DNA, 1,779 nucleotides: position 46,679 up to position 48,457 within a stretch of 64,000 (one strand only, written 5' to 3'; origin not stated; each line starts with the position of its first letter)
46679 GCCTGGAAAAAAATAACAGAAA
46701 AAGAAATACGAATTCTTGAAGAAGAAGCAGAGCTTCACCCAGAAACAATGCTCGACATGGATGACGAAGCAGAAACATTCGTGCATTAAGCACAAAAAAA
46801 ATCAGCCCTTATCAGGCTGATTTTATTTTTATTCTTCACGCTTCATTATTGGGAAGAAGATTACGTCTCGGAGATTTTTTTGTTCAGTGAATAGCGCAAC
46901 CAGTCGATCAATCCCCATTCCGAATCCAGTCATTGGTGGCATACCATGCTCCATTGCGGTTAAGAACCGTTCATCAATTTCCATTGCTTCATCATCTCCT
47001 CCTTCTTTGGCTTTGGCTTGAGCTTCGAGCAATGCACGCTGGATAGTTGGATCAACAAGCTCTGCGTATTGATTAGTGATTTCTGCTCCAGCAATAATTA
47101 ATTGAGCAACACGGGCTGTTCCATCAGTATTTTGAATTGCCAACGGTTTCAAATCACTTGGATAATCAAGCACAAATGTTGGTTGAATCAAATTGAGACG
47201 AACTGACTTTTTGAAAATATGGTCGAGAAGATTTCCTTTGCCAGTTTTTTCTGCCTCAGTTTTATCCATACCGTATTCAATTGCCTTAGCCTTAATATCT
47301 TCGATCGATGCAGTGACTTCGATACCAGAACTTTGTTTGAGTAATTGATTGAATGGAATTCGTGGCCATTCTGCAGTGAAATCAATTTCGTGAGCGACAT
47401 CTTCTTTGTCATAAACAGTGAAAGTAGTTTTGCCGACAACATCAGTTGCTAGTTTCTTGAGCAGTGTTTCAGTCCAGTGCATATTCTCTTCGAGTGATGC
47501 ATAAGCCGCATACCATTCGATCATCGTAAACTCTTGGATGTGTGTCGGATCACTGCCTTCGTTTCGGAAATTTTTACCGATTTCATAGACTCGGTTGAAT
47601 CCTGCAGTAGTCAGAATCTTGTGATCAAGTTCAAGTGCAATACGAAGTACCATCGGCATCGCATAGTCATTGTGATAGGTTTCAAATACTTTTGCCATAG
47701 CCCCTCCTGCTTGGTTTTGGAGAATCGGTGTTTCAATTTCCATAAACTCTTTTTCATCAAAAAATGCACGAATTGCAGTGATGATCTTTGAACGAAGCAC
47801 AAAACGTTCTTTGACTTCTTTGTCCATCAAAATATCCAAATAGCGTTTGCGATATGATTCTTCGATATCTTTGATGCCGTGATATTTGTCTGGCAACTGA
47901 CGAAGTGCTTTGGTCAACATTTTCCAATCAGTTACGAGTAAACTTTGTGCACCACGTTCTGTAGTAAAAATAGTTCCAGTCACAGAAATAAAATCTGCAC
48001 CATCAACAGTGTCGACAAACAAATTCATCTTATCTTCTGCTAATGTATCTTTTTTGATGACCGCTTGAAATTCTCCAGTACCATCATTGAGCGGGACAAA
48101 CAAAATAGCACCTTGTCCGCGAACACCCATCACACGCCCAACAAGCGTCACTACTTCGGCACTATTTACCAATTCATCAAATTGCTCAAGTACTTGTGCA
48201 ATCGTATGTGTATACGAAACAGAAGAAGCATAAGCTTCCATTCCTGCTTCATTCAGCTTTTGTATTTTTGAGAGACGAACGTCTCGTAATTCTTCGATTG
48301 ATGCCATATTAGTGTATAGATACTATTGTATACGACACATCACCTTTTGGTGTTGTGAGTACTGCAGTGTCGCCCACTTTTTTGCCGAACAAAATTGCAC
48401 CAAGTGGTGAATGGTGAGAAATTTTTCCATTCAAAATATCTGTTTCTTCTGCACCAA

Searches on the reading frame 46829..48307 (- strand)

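Call 74: search_protein_families(library=pfam, proteins=[window:46829-48307:-], max_evalue=0.00001)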
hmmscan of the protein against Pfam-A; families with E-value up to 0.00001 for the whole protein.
window:46829-48307:- (492 aa): 2 families
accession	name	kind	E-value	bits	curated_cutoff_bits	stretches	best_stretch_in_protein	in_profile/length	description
PF00152.25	tRNA-synt_2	-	3.1e-73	247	25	1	149-488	3-307/308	tRNA synthetases class II (D, K and N)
PF01336.31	tRNA_anti-codon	-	1.2e-11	44.8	27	1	53-131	1-75/75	OB-fold nucleic acid binding domain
